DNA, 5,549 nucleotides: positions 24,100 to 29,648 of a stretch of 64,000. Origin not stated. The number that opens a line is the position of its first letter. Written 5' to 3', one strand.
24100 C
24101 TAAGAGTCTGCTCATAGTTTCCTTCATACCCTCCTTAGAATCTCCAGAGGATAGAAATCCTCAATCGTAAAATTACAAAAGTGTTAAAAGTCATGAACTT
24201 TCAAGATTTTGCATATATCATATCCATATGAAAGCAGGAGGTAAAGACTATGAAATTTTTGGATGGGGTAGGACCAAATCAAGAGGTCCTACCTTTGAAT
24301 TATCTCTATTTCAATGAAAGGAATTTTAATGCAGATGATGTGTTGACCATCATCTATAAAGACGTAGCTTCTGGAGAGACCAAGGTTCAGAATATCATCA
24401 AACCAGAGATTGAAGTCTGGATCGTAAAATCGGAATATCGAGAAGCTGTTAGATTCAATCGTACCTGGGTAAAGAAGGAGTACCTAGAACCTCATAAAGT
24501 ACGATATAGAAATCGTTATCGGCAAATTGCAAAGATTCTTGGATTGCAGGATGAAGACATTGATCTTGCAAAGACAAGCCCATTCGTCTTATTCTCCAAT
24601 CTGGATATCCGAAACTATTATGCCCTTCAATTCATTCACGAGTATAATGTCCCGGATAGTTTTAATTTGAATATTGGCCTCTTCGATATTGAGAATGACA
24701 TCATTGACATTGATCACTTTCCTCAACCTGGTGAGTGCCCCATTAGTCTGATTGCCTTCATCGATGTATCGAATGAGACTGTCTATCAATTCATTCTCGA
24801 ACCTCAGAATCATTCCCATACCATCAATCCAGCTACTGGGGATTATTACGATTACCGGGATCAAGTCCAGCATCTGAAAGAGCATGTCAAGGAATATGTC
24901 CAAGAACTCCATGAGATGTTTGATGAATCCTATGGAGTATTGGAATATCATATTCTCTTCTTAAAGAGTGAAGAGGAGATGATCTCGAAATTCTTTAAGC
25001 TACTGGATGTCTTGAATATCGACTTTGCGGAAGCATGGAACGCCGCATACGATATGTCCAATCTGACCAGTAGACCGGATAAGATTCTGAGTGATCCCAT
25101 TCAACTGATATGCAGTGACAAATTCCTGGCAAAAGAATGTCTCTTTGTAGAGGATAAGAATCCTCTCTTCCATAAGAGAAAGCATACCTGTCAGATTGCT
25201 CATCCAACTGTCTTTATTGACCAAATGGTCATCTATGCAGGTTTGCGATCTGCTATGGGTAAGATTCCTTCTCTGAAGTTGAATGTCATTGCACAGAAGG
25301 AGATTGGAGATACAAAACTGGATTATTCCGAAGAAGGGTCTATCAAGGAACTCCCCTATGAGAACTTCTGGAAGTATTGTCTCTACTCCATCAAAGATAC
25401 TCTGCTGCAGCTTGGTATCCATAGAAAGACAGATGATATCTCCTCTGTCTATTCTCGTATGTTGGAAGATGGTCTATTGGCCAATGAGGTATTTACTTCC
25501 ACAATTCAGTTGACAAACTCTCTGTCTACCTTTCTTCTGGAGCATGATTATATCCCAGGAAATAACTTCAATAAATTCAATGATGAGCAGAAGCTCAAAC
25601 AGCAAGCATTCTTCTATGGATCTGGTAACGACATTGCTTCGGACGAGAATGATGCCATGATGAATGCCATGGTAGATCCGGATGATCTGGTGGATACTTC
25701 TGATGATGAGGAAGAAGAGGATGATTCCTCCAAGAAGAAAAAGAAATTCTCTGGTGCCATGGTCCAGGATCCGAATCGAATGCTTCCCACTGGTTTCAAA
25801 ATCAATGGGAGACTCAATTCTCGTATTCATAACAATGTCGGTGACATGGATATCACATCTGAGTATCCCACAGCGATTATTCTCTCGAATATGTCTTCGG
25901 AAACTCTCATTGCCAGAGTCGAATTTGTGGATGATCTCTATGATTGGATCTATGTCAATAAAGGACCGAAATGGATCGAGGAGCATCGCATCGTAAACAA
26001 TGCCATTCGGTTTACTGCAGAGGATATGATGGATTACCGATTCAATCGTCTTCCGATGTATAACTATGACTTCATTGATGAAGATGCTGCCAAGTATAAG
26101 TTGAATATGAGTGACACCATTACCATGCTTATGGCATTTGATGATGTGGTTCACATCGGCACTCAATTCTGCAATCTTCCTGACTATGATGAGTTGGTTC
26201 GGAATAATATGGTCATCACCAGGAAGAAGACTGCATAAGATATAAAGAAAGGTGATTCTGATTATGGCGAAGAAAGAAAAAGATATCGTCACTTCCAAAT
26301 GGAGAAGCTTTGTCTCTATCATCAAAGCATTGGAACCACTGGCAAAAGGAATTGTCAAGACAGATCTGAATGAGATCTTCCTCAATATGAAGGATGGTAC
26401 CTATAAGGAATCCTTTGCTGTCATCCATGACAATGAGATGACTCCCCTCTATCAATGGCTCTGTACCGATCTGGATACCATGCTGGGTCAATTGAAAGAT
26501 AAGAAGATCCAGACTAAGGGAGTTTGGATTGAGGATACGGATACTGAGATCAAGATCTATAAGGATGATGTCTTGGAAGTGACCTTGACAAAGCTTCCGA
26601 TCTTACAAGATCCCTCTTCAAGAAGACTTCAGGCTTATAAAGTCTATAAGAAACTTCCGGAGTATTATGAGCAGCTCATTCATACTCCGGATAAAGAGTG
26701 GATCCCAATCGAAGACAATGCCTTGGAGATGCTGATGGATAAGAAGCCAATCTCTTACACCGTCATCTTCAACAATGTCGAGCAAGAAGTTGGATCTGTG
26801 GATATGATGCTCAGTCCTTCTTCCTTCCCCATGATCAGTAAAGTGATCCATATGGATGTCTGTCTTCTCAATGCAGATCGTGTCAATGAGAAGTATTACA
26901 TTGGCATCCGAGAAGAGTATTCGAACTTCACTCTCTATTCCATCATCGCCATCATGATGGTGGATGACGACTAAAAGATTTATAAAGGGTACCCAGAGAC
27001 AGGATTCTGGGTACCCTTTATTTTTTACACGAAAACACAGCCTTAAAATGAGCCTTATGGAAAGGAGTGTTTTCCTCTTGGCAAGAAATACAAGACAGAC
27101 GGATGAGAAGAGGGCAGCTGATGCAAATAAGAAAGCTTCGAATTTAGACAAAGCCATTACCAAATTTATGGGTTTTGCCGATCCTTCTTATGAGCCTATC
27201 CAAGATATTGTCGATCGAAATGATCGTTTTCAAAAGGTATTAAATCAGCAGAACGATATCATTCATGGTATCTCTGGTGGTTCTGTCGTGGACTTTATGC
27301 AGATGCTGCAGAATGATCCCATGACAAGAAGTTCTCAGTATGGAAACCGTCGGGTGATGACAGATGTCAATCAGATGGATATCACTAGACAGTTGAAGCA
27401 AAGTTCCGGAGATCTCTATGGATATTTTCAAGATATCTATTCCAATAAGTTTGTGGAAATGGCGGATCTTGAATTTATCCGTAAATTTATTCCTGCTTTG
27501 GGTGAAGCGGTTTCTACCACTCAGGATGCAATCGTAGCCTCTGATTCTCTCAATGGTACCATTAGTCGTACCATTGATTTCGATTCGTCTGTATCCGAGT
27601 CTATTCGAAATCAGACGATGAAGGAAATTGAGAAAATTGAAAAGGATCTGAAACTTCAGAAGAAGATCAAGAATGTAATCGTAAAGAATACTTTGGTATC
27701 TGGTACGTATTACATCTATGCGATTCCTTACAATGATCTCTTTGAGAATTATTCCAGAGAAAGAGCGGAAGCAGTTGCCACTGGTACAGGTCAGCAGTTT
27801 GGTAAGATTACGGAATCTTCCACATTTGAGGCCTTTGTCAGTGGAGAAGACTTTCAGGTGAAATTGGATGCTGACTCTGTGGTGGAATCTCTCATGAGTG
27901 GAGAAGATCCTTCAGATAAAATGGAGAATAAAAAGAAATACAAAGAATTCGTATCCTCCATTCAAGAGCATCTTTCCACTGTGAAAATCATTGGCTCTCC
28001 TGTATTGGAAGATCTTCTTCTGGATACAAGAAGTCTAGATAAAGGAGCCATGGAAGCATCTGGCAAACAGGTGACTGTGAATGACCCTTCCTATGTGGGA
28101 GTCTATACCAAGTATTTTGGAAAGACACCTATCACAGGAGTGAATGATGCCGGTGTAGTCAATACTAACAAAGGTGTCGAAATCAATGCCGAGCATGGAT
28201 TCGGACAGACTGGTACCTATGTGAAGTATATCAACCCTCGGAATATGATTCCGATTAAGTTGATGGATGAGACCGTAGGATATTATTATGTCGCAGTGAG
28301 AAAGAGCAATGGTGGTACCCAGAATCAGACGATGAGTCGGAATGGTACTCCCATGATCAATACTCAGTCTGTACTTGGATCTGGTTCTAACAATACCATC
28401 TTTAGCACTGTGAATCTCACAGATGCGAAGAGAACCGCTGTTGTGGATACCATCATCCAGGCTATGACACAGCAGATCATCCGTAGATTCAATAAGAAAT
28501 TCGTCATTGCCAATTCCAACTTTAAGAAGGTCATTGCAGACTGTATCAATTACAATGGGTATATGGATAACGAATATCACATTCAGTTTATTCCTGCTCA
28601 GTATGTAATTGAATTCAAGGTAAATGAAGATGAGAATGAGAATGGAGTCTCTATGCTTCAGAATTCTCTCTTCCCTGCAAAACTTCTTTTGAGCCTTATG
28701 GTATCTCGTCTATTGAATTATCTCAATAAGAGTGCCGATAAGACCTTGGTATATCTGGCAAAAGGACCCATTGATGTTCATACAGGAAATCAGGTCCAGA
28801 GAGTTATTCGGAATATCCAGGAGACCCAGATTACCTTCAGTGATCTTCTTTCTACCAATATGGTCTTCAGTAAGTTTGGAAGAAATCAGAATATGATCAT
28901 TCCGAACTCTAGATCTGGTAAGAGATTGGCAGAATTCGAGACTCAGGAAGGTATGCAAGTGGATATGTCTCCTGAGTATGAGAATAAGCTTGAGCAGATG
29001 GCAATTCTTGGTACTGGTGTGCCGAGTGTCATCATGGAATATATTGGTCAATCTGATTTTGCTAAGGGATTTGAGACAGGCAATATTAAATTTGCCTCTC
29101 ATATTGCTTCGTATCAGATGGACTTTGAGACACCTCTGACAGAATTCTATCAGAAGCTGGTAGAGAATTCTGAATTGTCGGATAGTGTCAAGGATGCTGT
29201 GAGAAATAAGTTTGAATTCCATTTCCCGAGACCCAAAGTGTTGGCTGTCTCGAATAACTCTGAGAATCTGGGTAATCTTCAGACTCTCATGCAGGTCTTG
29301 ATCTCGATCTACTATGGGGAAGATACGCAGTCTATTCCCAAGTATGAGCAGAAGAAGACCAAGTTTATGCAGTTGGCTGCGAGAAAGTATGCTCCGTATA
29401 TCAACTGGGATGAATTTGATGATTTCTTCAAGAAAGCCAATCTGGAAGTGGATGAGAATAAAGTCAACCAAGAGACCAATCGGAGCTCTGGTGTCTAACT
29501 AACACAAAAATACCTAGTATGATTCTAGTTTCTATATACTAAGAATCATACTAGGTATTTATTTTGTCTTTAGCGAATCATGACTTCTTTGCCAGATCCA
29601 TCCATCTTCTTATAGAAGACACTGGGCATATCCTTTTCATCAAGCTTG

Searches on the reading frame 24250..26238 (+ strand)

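Call 56: search_protein_families(library=phrogs, proteins=[window:24250-26238:+], max_evalue=0.00001)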
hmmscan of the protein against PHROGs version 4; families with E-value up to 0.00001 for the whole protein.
window:24250-26238:+ (662 aa): 3 families
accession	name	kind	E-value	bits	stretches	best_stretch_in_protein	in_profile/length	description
phrog_3011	-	DNA, RNA and nucleotide metabolism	2e-44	153.3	1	42-447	44-451/576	DNA polymerase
phrog_262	-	DNA, RNA and nucleotide metabolism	2.8e-25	89.6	1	29-557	19-426/856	DNA polymerase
phrog_2062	-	DNA, RNA and nucleotide metabolism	9.8e-25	88.1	1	124-579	88-432/502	DNA polymerase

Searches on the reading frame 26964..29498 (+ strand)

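Call 56: search_protein_families(library=phrogs, proteins=[window:26964-29498:+], max_evalue=0.00001)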
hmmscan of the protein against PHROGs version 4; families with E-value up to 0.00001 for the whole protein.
window:26964-29498:+ (844 aa): 1 family
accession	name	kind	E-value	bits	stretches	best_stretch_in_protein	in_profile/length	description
phrog_3004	-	head and packaging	7.4e-21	75.2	1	420-749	336-687/931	virion structural protein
